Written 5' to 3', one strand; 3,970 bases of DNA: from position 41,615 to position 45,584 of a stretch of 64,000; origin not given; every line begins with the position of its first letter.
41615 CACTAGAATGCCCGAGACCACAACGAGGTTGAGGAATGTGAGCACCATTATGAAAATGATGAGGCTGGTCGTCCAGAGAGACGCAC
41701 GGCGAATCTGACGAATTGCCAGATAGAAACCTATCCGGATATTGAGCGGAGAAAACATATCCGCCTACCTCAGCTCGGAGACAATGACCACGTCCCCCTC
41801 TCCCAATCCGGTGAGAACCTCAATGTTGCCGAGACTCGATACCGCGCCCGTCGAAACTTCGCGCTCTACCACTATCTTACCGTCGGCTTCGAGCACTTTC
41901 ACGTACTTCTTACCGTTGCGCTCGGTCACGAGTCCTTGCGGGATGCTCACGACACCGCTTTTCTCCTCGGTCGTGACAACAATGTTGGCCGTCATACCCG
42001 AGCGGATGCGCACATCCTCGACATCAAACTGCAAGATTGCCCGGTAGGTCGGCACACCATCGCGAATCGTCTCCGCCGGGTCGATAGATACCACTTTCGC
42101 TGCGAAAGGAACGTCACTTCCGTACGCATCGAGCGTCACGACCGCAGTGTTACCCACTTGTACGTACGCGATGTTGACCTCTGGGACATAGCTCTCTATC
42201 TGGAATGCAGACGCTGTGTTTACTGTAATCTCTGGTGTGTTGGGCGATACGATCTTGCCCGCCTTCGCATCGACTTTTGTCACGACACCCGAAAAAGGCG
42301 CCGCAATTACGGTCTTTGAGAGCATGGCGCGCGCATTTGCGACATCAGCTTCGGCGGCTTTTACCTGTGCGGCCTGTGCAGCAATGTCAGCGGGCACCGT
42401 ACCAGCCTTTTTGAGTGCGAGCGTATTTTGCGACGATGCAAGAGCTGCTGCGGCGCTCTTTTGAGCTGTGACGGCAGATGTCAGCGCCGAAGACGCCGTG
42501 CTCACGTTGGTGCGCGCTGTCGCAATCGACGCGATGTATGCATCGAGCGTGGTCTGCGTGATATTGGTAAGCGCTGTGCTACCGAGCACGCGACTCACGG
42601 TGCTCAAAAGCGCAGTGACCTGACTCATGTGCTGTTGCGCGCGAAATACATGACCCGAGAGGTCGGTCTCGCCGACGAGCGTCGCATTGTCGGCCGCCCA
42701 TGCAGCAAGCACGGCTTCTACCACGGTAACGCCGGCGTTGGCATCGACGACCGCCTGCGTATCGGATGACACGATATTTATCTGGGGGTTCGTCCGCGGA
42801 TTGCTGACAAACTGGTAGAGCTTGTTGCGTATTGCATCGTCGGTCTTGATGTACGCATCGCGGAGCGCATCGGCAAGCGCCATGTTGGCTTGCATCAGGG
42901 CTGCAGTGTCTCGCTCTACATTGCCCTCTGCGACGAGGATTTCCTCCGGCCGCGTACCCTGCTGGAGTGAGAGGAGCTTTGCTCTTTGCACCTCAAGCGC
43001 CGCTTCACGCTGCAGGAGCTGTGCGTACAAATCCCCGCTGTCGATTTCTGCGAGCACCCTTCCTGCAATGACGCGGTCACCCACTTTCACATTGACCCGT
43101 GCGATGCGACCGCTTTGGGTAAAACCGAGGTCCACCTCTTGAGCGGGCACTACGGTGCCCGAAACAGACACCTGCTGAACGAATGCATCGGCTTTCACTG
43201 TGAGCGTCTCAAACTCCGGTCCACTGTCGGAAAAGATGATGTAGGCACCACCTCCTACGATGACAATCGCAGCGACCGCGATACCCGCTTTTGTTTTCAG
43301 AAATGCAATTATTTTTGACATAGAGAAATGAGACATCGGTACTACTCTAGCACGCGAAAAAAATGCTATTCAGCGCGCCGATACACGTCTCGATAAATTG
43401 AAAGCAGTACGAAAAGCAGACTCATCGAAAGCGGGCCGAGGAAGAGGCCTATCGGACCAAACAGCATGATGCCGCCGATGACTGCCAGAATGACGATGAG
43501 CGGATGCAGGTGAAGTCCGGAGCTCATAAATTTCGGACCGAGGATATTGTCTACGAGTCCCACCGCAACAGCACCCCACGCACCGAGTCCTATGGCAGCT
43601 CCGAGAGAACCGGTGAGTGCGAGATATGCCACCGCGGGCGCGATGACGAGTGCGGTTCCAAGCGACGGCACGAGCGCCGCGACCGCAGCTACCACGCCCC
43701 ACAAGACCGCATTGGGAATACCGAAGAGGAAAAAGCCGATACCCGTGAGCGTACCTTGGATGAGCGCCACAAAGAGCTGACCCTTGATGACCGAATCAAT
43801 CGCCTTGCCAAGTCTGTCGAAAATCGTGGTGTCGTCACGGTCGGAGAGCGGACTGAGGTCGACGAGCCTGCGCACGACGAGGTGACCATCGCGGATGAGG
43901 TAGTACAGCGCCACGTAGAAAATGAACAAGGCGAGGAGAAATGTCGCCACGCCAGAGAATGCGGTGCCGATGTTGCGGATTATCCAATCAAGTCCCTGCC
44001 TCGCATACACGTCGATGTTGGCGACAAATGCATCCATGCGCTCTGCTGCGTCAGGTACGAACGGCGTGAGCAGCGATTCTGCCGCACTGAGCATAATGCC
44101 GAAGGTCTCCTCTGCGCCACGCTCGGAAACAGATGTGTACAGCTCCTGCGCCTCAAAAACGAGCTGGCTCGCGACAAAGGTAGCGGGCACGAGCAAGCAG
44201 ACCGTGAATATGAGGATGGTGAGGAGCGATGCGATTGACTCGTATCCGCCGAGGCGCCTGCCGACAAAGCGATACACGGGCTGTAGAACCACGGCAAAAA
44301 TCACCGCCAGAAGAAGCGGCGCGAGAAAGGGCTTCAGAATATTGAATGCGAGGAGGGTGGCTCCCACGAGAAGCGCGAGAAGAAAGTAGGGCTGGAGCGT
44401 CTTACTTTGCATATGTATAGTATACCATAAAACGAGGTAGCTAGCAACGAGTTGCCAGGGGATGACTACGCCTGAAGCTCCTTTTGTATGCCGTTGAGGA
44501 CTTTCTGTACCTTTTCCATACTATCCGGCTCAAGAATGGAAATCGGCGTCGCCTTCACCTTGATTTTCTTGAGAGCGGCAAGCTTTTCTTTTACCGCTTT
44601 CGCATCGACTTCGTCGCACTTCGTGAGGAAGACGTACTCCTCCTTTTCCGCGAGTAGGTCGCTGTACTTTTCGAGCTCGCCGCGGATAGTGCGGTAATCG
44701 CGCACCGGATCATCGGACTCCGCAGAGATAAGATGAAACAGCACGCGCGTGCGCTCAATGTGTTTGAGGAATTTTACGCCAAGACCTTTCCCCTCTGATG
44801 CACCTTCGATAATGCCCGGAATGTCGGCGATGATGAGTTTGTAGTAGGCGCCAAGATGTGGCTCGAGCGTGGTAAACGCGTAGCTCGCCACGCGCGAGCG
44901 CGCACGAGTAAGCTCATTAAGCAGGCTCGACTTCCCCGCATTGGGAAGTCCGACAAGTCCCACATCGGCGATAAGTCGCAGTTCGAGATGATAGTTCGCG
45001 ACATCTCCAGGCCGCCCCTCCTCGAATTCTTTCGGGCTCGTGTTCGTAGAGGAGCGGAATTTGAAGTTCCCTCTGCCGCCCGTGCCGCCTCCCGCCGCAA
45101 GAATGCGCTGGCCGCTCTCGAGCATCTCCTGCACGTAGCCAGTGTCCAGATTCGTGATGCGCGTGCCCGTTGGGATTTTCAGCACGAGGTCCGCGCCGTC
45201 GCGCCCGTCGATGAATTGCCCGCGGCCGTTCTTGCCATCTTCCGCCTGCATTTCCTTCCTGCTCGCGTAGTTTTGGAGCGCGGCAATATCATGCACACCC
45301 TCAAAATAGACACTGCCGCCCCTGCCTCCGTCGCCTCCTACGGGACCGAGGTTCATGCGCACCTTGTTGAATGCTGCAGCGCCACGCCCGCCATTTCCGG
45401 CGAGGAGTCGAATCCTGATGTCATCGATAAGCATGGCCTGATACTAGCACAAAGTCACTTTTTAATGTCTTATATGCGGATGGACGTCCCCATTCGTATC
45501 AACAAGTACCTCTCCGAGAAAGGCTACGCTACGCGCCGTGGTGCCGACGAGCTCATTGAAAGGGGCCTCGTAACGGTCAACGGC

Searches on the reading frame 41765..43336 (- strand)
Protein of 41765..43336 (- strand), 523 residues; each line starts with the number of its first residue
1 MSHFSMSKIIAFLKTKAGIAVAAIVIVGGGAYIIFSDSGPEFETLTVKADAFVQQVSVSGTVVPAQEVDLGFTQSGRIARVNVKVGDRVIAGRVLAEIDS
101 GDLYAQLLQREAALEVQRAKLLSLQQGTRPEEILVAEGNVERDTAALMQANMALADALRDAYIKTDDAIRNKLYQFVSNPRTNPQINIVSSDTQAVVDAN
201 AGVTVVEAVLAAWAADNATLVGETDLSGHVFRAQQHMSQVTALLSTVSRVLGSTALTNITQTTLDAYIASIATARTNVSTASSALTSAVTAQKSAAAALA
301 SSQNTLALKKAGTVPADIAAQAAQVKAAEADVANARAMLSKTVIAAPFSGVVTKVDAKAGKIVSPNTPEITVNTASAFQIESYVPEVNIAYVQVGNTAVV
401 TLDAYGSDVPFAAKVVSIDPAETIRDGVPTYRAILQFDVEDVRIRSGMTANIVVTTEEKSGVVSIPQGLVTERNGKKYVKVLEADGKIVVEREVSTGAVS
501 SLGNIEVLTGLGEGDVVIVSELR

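Call 42: search_protein_families(library=pfam, proteins=[window:41765-43336:-], max_evalue=0.001)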
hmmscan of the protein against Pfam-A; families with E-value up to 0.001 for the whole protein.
window:41765-43336:- (523 aa): 4 families
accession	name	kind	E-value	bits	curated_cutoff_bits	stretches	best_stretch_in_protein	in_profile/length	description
PF16576.10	HlyD_D23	-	3.4e-15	56.4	30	1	321-450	87-214/214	Barrel-sandwich domain of CusB or HlyD membrane-fusion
PF13437.12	HlyD_3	-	9.9e-13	49.2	22.2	1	343-442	1-101/106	HlyD family secretion protein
PF13533.13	Biotin_lipoyl_2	-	7.8e-07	29.2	29.8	1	74-99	7-32/32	Biotin-lipoyl like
PF00364.28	Biotin_lipoyl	-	4.3e-06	26.9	22.1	0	73-99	12-37/73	Biotin-requiring enzyme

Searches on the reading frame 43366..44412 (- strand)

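Call 42: search_protein_families(library=pfam, proteins=[window:43366-44412:-], max_evalue=0.001)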
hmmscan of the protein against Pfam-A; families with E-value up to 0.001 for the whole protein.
window:43366-44412:- (348 aa): 1 family
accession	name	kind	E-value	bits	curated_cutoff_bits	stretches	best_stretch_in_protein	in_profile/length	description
PF01594.21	AI-2E_transport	-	1e-51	176.6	34.3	1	10-340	5-326/327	AI-2E family transporter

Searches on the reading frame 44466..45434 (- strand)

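Call 42: search_protein_families(library=pfam, proteins=[window:44466-45434:-], max_evalue=0.001)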
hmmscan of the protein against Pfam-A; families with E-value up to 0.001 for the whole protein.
window:44466-45434:- (322 aa): 4 families
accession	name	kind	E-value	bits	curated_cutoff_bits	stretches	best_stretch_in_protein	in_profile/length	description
PF01018.28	GTP1_OBG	-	2e-40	138.4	27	1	3-154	1-155/155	GTP1/OBG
PF01926.29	MMR_HSR1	-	1e-22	80.8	21.9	1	157-259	1-101/113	50S ribosome-binding GTPase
PF02421.24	FeoB_N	-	2.8e-09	37.1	27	1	158-215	3-66/156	Ferrous iron transport protein B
PF03193.22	RsgA_GTPase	-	0.00084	19.6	30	0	266-315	56-106/174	RsgA GTPase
